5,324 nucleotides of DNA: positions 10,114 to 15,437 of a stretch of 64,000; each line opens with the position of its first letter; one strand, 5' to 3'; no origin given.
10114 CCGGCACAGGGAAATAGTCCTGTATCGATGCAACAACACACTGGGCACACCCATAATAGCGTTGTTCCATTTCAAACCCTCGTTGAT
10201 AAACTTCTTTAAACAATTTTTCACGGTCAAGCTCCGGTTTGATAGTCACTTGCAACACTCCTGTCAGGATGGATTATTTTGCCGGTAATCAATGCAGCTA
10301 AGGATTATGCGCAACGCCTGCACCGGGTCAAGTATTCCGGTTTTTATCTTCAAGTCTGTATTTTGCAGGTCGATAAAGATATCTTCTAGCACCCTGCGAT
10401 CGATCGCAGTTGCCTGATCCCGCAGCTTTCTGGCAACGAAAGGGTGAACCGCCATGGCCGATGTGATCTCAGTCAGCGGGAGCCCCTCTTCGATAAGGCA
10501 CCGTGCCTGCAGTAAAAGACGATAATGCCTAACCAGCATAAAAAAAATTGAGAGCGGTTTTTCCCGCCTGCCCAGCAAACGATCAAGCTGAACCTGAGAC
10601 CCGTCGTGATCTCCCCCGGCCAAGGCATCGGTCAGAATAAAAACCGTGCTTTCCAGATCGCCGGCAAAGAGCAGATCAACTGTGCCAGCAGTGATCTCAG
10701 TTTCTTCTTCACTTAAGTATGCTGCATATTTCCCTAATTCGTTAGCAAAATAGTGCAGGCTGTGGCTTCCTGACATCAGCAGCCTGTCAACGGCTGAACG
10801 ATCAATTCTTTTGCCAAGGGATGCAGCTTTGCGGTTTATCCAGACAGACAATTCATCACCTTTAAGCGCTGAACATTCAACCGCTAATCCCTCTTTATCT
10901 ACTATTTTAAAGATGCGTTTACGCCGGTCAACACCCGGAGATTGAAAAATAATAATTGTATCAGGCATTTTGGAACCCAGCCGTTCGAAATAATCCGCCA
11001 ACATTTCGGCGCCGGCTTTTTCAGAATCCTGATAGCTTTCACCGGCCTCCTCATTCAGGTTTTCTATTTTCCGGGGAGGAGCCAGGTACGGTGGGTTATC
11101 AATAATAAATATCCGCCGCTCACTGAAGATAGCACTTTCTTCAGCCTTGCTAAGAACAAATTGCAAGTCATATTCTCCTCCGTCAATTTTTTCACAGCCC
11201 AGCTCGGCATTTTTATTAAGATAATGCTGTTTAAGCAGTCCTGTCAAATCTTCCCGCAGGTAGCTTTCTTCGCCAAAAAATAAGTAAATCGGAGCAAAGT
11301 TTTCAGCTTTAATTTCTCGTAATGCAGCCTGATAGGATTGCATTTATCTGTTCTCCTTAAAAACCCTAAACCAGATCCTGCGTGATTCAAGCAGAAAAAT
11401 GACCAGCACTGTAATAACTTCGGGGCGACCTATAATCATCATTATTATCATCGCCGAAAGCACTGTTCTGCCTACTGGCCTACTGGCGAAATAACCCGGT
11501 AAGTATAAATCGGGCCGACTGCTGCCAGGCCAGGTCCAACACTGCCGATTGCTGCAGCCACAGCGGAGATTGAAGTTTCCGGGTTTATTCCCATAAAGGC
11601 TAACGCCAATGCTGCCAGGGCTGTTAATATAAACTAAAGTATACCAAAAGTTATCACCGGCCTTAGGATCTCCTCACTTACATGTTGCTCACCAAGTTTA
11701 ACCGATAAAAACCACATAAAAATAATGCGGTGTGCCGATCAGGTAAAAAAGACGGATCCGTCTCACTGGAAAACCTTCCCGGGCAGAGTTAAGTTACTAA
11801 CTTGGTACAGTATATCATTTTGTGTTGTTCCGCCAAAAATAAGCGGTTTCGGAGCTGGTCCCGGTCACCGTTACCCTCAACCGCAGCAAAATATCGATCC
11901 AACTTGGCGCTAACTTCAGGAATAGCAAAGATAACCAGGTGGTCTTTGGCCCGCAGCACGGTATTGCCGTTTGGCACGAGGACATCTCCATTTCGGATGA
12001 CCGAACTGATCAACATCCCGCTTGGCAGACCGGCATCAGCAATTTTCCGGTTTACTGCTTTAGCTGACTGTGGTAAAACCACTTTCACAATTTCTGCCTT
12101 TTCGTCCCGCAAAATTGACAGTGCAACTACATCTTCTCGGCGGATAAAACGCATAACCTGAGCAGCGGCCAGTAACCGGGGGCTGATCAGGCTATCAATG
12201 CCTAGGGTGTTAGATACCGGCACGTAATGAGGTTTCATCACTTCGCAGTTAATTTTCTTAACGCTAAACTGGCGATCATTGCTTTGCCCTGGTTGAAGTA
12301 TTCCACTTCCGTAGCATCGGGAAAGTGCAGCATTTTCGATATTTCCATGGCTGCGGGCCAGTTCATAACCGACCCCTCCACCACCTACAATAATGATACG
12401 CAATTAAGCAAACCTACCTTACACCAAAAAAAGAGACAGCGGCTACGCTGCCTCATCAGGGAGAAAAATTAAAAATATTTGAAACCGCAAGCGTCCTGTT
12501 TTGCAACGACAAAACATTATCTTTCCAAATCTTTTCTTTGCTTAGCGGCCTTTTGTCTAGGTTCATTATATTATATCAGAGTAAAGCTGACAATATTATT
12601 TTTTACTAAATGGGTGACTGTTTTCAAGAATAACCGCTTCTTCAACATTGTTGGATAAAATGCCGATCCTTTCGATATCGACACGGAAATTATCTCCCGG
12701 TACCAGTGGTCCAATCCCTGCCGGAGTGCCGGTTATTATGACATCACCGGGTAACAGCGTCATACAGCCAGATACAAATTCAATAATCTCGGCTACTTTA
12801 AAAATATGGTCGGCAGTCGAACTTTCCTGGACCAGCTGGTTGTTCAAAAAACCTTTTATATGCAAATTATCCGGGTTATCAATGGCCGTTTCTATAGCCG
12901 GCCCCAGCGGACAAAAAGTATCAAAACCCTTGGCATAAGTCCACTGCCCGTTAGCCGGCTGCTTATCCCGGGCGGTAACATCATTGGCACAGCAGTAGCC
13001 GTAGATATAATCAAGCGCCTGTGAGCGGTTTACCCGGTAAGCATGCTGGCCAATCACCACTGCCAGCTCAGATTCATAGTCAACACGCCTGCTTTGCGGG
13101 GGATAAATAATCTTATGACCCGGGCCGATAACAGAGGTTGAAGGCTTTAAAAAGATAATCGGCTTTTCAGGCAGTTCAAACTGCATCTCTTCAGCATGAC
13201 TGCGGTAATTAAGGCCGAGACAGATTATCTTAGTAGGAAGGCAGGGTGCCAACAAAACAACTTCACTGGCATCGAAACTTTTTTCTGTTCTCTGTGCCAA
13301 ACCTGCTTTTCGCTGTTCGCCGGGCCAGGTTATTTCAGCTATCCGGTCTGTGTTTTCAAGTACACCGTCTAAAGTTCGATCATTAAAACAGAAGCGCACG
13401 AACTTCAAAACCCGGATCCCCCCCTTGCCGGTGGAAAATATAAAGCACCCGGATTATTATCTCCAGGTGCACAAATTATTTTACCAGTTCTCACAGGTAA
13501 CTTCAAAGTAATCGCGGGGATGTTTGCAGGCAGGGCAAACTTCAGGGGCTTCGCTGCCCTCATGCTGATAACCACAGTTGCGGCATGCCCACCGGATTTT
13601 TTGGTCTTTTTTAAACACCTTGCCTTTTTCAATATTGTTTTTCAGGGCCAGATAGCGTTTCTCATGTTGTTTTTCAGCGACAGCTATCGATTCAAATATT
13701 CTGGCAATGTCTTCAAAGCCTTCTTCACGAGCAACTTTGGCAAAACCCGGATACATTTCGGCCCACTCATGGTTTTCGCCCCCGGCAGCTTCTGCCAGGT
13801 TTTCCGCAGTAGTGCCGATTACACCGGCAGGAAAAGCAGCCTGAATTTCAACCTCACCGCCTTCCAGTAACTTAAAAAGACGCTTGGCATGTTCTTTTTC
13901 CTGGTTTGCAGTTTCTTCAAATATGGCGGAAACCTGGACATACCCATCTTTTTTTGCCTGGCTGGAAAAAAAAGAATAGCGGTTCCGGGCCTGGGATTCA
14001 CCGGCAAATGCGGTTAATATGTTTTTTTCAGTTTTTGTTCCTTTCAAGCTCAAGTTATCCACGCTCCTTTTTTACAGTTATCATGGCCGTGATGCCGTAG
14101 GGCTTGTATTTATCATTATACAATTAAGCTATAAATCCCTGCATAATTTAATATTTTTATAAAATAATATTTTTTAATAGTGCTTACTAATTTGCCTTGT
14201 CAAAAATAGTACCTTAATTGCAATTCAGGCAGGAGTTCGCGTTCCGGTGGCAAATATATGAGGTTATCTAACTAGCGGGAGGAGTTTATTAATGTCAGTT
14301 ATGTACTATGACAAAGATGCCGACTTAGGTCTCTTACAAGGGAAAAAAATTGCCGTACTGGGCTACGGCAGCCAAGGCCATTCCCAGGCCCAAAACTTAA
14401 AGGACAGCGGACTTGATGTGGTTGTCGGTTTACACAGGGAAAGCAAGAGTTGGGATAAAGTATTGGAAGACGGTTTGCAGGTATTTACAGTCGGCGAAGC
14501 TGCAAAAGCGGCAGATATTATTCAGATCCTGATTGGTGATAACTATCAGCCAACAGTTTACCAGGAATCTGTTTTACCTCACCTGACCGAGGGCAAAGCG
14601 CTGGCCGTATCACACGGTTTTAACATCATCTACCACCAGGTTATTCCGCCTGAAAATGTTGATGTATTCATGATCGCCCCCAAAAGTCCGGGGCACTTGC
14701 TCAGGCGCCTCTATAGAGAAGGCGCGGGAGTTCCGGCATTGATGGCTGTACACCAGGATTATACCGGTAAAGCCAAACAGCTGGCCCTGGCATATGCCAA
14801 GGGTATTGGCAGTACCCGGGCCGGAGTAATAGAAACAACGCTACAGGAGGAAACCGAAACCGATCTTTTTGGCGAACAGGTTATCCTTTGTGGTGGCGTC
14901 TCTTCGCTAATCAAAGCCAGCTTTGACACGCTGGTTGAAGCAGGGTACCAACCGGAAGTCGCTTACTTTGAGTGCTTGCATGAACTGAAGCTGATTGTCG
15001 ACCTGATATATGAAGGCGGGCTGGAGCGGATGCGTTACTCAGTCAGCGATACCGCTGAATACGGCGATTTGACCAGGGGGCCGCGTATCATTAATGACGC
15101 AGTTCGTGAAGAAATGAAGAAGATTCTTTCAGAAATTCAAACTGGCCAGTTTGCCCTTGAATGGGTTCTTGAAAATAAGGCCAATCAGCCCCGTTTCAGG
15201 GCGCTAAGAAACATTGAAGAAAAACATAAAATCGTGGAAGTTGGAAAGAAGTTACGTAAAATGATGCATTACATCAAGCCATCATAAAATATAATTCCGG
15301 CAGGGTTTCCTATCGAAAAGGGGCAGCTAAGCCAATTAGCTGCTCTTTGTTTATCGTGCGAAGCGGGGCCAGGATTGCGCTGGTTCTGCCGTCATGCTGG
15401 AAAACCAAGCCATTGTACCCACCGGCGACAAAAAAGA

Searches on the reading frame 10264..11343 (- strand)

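Call 59: search_protein_families(library=pfam, proteins=[window:10264-11343:-], max_evalue=1e-10)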
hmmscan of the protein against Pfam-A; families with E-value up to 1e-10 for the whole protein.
window:10264-11343:- (359 aa): 1 family
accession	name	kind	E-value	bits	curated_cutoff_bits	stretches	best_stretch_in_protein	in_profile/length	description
PF21694.2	DNA_pol3_delta_C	-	3.8e-22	79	27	1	231-348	1-118/121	DNA polymerase III delta subunit, C-terminal domain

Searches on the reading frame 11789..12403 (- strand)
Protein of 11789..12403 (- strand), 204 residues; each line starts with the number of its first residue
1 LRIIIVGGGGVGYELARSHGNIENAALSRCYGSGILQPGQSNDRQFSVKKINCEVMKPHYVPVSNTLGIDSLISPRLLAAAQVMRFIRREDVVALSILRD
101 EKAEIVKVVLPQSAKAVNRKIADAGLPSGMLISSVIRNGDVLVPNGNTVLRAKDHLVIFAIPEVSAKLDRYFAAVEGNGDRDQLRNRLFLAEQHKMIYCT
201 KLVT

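Call 59: search_protein_families(library=pfam, proteins=[window:11789-12403:-], max_evalue=1e-10)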
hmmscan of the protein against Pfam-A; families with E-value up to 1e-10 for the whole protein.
window:11789-12403:- (204 aa): 1 family
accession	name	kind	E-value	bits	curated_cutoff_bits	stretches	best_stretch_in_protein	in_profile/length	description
PF02080.26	TrkA_C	-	1.3e-13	51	27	1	106-172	2-70/71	TrkA-C domain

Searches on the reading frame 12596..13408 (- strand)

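Call 59: search_protein_families(library=pfam, proteins=[window:12596-13408:-], max_evalue=1e-10)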
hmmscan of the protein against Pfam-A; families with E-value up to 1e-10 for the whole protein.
window:12596-13408:- (270 aa): 1 family
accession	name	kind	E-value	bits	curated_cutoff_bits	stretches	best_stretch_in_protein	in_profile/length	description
PF01557.24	FAA_hydrolase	-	6e-64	216.1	23.9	1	60-255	1-213/214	Fumarylacetoacetate (FAA) hydrolase C-terminal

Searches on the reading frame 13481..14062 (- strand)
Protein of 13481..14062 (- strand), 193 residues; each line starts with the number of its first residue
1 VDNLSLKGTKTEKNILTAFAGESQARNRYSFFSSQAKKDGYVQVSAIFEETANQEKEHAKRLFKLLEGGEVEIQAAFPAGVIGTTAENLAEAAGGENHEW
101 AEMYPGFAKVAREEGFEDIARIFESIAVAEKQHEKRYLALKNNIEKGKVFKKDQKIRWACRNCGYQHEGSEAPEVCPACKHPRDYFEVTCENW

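Call 59: search_protein_families(library=pfam, proteins=[window:13481-14062:-], max_evalue=1e-10)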
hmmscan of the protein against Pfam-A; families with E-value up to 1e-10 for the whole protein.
window:13481-14062:- (193 aa): 2 families
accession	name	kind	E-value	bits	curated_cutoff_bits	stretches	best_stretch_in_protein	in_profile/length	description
PF02915.23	Rubrerythrin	-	1.4e-33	116.6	22.8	1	14-140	2-136/137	Rubrerythrin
PF21349.2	RUBY_RBDX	-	3.2e-15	55.7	26.5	1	158-187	1-30/30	Rubrerythrin, rubredoxin-like domain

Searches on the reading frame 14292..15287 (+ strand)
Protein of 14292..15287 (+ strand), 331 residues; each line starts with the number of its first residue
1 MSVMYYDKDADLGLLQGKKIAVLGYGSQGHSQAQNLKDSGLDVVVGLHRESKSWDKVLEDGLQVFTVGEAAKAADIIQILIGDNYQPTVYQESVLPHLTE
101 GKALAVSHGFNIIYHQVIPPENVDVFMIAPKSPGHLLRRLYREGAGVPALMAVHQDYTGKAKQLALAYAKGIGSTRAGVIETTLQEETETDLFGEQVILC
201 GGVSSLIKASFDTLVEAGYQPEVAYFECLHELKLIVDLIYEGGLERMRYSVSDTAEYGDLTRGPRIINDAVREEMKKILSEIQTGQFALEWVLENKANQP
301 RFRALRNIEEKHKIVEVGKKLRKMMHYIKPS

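Call 59: search_protein_families(library=pfam, proteins=[window:14292-15287:+], max_evalue=1e-10)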
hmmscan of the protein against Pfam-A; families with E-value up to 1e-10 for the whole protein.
window:14292-15287:+ (331 aa): 2 families
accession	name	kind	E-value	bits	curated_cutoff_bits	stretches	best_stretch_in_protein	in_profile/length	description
PF07991.19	KARI_N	-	2.5e-72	242.3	20.6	1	15-178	2-165/165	Acetohydroxy acid isomeroreductase, NADPH-binding domain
PF01450.25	KARI_C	-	2.8e-65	219.5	29.1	1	185-326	2-143/144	Ketol-acid reductoisomerase, C-terminal domain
